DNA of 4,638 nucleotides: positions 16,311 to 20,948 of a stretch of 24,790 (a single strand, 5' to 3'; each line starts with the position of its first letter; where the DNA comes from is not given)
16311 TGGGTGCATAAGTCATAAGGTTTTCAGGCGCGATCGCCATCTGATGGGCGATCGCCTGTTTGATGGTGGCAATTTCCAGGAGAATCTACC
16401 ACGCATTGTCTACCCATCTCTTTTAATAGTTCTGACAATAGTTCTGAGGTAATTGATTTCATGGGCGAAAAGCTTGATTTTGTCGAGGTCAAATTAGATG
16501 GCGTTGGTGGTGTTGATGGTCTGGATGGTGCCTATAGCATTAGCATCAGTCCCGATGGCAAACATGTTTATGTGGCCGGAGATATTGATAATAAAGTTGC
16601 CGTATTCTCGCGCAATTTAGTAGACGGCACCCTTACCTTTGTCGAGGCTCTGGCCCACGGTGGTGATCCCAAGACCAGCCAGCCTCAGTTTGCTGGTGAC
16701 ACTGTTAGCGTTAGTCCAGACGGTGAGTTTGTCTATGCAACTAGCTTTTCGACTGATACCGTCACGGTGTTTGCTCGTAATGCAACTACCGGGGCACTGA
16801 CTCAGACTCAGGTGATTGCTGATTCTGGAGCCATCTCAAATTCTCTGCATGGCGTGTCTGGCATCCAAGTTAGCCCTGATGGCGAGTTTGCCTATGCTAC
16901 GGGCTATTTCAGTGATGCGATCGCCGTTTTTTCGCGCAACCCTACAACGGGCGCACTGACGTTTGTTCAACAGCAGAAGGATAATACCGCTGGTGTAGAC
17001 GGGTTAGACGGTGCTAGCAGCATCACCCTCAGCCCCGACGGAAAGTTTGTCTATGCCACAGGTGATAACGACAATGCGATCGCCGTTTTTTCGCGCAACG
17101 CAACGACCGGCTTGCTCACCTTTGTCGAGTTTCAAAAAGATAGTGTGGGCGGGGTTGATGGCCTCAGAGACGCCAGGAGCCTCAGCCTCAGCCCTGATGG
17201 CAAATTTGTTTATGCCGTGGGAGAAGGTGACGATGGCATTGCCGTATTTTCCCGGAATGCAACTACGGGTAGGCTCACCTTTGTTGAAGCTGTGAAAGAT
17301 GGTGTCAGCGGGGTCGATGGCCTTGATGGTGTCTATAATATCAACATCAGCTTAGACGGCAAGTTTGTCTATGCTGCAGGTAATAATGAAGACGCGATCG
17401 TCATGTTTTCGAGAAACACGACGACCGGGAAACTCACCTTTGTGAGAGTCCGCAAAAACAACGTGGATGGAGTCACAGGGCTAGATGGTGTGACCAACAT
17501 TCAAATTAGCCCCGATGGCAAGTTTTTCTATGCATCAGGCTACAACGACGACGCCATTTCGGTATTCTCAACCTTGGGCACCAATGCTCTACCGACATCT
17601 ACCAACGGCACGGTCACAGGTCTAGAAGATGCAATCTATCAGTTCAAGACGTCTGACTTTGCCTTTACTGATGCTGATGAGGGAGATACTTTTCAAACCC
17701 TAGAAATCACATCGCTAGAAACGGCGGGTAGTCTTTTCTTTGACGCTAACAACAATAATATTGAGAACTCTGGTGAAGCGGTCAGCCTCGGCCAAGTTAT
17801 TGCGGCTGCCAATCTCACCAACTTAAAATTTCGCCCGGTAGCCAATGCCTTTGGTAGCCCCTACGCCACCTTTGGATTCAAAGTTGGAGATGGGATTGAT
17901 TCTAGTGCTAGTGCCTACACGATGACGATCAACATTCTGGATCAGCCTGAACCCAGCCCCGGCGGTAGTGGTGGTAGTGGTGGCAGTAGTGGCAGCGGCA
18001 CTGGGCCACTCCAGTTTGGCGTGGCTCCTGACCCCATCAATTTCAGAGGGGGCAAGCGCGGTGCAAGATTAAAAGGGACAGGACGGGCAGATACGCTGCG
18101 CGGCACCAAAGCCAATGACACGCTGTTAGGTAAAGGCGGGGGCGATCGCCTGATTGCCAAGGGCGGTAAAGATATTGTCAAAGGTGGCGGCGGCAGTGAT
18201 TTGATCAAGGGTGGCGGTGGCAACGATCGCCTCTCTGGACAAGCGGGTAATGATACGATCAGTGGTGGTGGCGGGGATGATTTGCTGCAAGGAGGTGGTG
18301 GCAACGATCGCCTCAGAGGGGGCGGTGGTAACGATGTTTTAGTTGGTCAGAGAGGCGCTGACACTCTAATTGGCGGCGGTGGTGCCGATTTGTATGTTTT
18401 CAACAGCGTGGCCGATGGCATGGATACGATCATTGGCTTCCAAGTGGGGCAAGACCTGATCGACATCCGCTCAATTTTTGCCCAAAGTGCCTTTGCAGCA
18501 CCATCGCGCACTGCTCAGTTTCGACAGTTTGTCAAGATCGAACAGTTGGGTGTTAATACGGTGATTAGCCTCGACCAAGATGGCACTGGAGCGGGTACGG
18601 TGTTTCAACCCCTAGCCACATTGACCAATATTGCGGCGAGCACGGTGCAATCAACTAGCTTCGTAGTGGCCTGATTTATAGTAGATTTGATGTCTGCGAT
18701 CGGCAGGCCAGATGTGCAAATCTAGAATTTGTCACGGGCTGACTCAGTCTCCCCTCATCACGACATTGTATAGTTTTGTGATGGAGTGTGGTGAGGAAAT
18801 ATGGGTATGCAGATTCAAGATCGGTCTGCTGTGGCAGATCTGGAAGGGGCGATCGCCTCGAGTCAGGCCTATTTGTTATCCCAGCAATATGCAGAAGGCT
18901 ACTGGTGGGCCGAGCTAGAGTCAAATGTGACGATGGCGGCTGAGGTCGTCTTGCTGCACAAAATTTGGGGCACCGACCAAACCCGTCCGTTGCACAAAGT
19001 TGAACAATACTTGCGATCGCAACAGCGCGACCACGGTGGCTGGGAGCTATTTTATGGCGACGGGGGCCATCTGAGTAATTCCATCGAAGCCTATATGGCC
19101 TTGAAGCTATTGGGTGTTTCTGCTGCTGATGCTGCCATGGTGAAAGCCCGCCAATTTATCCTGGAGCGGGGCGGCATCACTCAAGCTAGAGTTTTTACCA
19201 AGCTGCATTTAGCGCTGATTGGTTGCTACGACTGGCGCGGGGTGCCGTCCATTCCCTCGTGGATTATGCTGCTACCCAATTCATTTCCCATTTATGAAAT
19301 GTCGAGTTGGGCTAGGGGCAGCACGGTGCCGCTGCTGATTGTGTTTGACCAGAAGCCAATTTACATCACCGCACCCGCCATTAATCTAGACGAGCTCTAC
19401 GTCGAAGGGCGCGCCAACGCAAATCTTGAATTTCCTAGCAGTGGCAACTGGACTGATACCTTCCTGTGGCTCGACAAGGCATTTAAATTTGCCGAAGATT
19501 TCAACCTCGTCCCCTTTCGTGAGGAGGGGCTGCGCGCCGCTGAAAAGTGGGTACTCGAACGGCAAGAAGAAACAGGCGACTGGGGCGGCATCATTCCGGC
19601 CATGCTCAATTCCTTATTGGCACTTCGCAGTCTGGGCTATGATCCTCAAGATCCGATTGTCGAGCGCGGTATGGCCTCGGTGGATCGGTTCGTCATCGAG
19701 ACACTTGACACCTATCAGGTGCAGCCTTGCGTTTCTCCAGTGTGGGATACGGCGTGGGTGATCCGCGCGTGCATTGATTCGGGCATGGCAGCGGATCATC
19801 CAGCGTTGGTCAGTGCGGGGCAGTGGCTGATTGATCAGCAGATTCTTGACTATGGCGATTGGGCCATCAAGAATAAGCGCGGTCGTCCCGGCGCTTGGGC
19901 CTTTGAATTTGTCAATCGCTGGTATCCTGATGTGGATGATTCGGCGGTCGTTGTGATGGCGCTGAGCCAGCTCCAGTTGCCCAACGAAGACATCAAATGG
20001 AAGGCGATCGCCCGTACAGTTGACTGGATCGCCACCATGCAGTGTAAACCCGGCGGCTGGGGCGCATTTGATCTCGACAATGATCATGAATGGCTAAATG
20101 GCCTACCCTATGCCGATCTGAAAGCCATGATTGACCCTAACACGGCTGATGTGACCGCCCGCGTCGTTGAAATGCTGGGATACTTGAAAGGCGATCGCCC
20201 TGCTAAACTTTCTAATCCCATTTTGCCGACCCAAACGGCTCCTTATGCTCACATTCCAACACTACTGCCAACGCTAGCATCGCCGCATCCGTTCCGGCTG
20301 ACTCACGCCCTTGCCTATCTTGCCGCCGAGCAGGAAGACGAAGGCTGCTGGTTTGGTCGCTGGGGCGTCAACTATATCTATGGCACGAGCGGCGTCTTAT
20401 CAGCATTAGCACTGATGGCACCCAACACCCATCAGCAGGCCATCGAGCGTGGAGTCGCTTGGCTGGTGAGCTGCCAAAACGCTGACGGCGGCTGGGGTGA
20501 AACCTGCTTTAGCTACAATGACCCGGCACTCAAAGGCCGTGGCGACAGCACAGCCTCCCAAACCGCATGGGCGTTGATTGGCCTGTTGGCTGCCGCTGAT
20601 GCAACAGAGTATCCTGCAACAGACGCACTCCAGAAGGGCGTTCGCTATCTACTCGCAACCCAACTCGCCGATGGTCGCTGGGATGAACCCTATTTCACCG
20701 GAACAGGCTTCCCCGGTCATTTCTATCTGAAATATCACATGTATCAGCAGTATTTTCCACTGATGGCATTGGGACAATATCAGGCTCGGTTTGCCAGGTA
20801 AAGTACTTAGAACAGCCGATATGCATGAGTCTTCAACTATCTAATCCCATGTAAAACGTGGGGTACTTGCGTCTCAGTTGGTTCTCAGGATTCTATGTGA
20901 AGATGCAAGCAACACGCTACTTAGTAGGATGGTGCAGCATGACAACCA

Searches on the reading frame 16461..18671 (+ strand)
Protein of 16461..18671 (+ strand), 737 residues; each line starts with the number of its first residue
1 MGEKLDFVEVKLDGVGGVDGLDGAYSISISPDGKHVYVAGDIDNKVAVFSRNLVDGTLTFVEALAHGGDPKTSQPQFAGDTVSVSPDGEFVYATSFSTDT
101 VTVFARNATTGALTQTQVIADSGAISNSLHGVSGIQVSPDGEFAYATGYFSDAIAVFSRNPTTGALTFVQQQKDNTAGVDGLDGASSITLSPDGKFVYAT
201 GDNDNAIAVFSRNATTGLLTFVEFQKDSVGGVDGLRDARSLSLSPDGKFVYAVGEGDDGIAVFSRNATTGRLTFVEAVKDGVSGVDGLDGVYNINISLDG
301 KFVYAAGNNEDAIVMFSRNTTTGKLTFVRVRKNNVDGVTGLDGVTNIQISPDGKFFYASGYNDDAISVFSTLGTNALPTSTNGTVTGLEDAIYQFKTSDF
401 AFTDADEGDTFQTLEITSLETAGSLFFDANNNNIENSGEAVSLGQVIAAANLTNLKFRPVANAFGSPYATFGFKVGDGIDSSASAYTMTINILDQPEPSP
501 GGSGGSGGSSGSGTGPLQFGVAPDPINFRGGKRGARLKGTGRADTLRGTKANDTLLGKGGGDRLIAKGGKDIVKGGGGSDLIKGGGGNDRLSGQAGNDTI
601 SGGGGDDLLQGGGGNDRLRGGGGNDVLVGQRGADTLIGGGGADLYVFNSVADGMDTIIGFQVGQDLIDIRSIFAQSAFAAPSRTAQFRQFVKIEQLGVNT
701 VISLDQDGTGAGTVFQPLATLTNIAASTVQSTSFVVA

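Call 65: search_protein_families(library=pfam, proteins=[window:16461-18671:+], max_evalue=0.00001)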
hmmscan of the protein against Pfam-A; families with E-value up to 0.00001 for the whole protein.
window:16461-18671:+ (737 aa): 9 families
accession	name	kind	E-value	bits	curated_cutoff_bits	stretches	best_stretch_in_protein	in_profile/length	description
PF10282.15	Lactonase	-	2.4e-48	165.5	21.7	2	136-277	197-332/344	Lactonase, 7-bladed beta-propeller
PF00353.25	HemolysinCabind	-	8.3e-22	77.2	23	2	575-609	2-36/36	RTX calcium-binding nonapeptide repeat (4 copies)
PF08450.18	SGL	-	2.4e-11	44.2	26.3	0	158-235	109-189/246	SMP-30/Gluconolactonase/LRE-like region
PF00400.38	WD40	-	1.6e-09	38.3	27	0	342-369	12-38/39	WD domain, G-beta repeat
PF01731.26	Arylesterase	-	5.5e-08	33.3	21.3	0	139-209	8-80/86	Arylesterase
PF25173.1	Beta-prop_WDR3_1st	-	5.8e-07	29.8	154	0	343-372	31-59/184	WDR3 first beta-propeller domain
PF25174.1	Beta-prop_THOC3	-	9.3e-07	28.5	305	0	82-265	94-242/272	THOC3 beta-propeller domain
PF24782.2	WD40_MABP1-WDR62_2nd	-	1e-06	28.4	290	0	169-216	75-121/341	MABP1/WDR62 second WD40 domain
PF03088.22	Str_synth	-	6.5e-06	26.6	25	0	102-143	28-70/89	Strictosidine synthase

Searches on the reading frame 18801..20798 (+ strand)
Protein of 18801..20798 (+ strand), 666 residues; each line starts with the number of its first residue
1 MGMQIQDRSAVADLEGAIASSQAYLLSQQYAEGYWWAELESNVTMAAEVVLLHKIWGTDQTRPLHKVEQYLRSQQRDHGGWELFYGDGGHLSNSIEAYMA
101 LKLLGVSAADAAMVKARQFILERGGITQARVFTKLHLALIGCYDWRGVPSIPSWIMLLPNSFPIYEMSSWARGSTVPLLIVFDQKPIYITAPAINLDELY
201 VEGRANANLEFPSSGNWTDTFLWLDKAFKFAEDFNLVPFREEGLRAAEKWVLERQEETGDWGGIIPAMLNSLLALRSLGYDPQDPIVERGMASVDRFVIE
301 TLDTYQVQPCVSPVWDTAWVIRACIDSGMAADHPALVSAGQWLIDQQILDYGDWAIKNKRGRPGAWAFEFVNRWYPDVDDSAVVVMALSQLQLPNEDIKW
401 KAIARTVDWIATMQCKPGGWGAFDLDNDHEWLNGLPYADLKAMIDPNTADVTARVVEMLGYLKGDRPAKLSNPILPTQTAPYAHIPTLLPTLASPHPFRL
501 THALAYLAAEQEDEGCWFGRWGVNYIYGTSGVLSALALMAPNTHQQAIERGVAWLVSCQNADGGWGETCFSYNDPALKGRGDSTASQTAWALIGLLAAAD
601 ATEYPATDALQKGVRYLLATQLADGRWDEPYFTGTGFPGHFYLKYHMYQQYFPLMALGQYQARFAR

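Call 65: search_protein_families(library=pfam, proteins=[window:18801-20798:+], max_evalue=0.00001)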
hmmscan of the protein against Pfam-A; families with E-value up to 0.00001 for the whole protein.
window:18801-20798:+ (666 aa): 4 families
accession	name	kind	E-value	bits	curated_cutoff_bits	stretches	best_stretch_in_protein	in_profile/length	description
PF13243.12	SQHop_cyclase_C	-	1.6e-131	438.5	26.1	2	500-661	161-318/319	Squalene-hopene cyclase C-terminal domain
PF13249.12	SQHop_cyclase_N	-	9.2e-126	419.3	26.2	1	18-301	1-289/291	Squalene-hopene cyclase N-terminal domain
PF07678.20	TED_complement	-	1.1e-07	31.7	22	0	543-621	111-190/312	A-macroglobulin TED domain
PF00432.27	Prenyltrans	-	8.7e-06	25.8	26.5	0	533-626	36-117/304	Prenyltransferase alpha-alpha toroid domain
